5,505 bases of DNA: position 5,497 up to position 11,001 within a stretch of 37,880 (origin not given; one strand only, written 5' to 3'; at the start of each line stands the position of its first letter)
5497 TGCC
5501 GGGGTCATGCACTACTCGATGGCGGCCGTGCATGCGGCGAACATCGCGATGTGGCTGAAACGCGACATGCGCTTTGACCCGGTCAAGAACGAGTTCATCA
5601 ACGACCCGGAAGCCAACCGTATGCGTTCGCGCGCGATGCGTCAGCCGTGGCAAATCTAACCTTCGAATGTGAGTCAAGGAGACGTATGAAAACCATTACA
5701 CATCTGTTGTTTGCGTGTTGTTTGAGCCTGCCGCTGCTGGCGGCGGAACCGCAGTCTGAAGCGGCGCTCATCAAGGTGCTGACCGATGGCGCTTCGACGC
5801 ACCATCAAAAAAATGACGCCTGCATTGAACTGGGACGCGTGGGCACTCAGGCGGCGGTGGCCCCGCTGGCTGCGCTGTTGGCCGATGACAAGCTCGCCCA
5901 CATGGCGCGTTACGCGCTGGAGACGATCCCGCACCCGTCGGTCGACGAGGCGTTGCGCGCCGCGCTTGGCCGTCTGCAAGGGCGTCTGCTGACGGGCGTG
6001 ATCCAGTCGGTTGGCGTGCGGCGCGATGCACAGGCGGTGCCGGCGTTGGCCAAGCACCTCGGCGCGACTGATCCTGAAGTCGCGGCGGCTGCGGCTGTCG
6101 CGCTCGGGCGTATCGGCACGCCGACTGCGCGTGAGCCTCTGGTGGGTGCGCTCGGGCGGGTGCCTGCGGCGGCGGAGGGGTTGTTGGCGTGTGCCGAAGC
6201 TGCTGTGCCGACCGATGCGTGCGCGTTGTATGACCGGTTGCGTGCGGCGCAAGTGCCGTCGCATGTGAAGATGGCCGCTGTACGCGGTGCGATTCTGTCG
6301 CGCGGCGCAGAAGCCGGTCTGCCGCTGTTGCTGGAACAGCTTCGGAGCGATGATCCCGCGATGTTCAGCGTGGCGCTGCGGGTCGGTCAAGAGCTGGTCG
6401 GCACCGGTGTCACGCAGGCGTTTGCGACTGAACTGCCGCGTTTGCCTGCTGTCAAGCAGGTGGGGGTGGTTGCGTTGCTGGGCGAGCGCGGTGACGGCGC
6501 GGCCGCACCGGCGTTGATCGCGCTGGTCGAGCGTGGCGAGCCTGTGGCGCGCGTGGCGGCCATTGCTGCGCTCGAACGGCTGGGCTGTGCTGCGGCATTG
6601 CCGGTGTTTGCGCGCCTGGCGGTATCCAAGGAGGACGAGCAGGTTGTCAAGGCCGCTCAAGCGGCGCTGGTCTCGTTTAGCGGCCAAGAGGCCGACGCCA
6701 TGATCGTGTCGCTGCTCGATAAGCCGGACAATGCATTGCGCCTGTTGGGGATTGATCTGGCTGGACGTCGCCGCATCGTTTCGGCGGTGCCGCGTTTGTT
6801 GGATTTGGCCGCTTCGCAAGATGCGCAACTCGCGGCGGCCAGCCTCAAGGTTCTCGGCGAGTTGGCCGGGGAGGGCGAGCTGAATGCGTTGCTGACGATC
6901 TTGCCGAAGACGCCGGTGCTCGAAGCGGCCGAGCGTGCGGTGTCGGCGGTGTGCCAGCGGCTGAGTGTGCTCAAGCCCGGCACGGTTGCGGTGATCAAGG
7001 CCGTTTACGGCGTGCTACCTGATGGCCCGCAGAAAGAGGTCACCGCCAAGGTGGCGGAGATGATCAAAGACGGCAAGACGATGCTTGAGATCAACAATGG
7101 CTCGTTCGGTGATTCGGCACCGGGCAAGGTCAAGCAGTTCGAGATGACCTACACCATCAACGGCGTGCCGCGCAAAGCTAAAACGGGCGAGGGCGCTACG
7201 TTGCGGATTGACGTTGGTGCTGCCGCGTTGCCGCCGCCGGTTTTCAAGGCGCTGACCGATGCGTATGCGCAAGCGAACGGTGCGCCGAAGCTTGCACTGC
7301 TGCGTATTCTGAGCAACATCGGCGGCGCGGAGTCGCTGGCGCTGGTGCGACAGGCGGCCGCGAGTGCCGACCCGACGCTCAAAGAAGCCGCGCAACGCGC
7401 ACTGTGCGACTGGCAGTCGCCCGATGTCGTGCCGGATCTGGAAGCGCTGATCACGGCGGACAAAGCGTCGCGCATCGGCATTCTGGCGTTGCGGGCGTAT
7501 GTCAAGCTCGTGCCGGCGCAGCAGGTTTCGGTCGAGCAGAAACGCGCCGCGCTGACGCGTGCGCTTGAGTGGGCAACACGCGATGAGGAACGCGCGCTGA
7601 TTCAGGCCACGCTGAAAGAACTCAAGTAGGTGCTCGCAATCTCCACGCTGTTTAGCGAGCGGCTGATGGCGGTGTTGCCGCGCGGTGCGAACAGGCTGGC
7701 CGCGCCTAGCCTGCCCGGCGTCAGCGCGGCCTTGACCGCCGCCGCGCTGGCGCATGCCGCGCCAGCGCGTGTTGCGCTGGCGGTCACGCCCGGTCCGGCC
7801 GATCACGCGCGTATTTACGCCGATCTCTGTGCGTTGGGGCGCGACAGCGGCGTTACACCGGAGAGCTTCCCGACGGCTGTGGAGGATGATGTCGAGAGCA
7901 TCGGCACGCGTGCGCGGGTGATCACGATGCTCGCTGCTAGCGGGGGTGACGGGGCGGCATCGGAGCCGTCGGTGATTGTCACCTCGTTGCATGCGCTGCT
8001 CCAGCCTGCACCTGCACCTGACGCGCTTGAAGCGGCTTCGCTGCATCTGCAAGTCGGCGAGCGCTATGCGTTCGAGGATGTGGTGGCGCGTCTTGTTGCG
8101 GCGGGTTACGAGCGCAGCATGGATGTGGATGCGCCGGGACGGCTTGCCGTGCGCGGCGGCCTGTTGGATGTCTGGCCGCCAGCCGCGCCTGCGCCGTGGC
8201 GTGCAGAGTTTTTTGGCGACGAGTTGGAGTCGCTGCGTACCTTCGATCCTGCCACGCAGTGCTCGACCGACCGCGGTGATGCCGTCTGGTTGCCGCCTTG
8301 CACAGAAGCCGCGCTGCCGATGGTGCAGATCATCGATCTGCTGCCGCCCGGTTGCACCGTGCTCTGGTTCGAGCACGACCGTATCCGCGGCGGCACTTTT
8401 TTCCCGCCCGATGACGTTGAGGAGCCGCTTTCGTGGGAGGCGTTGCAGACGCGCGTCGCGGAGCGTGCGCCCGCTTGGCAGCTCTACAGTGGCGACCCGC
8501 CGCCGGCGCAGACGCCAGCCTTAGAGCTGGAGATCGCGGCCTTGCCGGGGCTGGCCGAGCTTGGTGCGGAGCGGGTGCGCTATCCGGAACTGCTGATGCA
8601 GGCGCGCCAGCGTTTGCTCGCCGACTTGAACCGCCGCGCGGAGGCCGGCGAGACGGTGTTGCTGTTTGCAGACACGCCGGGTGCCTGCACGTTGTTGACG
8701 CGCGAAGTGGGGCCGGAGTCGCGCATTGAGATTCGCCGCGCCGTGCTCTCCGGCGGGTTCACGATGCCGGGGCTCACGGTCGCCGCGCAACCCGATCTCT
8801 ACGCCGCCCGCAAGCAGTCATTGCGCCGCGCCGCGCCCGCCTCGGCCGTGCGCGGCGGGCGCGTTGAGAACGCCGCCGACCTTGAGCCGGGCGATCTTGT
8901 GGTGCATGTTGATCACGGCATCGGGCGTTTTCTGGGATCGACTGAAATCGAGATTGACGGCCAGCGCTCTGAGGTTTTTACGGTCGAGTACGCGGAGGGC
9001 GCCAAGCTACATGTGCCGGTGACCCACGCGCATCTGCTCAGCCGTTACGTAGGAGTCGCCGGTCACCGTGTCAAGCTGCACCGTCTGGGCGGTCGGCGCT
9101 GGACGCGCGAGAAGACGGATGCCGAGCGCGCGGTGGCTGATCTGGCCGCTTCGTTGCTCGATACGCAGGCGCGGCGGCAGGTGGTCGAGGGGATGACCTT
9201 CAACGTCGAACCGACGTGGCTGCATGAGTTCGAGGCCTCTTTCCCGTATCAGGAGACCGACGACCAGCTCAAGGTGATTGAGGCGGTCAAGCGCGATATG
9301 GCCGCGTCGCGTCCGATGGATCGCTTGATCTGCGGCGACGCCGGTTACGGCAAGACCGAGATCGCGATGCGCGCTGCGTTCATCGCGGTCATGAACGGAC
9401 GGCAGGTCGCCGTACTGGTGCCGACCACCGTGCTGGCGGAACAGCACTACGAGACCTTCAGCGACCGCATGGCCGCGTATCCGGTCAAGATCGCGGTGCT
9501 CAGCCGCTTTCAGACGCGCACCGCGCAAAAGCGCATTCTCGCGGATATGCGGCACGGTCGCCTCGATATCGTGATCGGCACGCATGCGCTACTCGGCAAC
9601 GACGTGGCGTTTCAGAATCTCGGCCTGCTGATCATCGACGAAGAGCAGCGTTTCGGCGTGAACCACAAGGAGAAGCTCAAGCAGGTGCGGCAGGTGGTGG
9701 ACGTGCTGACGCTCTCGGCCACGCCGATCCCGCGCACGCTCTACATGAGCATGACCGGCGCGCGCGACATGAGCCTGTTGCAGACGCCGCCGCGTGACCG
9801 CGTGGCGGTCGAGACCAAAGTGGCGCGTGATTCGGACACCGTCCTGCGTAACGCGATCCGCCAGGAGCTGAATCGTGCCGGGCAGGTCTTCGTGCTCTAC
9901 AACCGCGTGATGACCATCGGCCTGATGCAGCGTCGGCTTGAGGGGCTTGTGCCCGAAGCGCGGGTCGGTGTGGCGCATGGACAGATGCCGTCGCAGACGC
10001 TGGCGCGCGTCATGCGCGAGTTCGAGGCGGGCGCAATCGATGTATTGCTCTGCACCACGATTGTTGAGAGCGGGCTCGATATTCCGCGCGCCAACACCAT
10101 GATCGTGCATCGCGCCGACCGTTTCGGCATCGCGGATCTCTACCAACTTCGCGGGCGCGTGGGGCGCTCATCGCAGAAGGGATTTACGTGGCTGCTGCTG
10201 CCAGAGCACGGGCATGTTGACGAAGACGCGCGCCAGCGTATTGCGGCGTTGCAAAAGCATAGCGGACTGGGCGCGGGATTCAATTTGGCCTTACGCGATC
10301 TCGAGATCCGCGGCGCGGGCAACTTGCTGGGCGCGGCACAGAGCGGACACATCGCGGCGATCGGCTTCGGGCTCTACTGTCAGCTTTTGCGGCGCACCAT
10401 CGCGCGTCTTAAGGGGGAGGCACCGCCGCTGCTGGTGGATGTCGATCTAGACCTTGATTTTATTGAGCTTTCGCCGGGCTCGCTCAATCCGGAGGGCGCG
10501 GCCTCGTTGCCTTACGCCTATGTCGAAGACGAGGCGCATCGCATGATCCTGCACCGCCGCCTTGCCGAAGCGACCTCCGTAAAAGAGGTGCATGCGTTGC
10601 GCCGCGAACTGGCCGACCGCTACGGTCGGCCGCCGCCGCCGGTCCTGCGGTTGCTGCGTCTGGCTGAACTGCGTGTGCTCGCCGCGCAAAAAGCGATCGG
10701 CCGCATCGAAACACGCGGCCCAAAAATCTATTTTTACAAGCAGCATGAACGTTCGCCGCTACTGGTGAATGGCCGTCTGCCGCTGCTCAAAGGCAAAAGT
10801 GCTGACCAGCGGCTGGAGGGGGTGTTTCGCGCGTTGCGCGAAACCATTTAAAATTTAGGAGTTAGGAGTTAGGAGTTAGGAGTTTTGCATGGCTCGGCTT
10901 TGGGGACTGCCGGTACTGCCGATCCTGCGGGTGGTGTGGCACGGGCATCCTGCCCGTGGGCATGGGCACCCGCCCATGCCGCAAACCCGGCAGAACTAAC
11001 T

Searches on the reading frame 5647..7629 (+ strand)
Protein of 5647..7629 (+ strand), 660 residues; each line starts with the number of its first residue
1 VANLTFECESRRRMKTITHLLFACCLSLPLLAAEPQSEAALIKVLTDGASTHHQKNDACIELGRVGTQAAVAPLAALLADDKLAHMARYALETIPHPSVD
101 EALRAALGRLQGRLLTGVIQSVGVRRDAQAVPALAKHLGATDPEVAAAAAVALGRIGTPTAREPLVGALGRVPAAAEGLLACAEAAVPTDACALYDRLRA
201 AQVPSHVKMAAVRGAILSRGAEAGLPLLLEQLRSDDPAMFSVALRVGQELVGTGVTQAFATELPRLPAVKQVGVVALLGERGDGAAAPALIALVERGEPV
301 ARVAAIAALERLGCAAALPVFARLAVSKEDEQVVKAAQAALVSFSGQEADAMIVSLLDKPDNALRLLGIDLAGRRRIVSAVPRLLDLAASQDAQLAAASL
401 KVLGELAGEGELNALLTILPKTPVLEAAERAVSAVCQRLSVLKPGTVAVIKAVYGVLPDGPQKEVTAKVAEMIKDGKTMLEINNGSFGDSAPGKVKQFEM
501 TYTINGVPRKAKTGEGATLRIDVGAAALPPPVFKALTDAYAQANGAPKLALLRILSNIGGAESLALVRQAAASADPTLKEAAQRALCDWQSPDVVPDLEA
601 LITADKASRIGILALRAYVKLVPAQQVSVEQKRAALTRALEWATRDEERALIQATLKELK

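Call 8: search_protein_families(library=pfam, proteins=[window:5647-7629:+], max_evalue=0.01)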
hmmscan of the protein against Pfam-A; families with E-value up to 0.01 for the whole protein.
window:5647-7629:+ (660 aa): 3 families
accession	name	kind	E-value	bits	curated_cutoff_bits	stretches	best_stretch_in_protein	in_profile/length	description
PF13646.12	HEAT_2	-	2.2e-25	89.2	27.7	3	118-170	20-72/88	HEAT repeats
PF00514.29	Arm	-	1e-05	25.8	20.6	0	127-156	10-39/41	Armadillo/beta-catenin-like repeat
PF03130.22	HEAT_PBS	-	0.0027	18.5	20.9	0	145-169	1-25/27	PBS lyase HEAT-like repeat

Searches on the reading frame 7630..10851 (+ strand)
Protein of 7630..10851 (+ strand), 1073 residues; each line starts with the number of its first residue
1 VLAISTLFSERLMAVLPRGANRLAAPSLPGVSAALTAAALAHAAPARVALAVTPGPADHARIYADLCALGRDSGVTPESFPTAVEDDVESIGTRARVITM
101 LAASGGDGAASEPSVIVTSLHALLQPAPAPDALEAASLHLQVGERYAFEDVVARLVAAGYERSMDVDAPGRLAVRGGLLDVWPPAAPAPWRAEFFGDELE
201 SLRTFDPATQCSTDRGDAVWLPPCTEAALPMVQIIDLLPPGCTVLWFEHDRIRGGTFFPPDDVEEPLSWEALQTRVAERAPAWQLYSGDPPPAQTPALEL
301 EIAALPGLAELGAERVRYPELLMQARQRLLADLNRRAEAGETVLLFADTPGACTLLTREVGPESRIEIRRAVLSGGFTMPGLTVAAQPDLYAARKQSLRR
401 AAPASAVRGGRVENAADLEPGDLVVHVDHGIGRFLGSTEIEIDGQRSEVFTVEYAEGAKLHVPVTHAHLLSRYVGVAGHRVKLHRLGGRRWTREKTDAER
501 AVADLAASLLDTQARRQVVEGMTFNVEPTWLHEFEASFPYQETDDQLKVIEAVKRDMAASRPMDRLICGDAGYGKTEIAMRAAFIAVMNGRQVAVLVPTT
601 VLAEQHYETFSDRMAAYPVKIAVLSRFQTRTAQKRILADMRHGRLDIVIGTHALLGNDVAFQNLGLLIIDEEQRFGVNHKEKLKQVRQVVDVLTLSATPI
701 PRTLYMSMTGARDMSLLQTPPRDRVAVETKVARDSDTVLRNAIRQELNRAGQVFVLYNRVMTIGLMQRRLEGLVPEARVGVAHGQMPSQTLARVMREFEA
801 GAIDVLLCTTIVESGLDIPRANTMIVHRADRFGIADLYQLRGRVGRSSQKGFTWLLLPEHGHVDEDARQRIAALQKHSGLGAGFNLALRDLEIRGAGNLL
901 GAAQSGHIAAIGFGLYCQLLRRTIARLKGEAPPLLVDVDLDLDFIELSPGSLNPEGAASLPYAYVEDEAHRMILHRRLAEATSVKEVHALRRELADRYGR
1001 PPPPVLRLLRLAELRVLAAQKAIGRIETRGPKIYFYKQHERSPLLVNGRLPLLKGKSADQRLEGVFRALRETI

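Call 8: search_protein_families(library=pfam, proteins=[window:7630-10851:+], max_evalue=0.01)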
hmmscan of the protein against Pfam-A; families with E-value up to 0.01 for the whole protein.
window:7630-10851:+ (1073 aa): 6 families
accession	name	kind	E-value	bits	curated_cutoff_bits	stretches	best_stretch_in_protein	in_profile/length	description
PF00270.35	DEAD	-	1.3e-24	87.3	26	1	543-704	1-164/167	DEAD/DEAH box helicase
PF00271.37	Helicase_C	-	1.5e-20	73.9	23.5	1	742-847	5-109/110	Helicase conserved C-terminal domain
PF17757.6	UvrB_inter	-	9.5e-20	71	22.9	1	138-225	1-89/91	UvrB interaction domain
PF03461.20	TRCF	-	2.6e-18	66.6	25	1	958-1038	5-85/95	TRCF domain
PF02559.22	CarD_TRCF_RID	-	3e-17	62.9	23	1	418-474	1-57/57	CarD-like/TRCF RID domain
PF04851.21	ResIII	-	9.2e-08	32.6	22.5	1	544-699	6-162/164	Type III restriction enzyme, res subunit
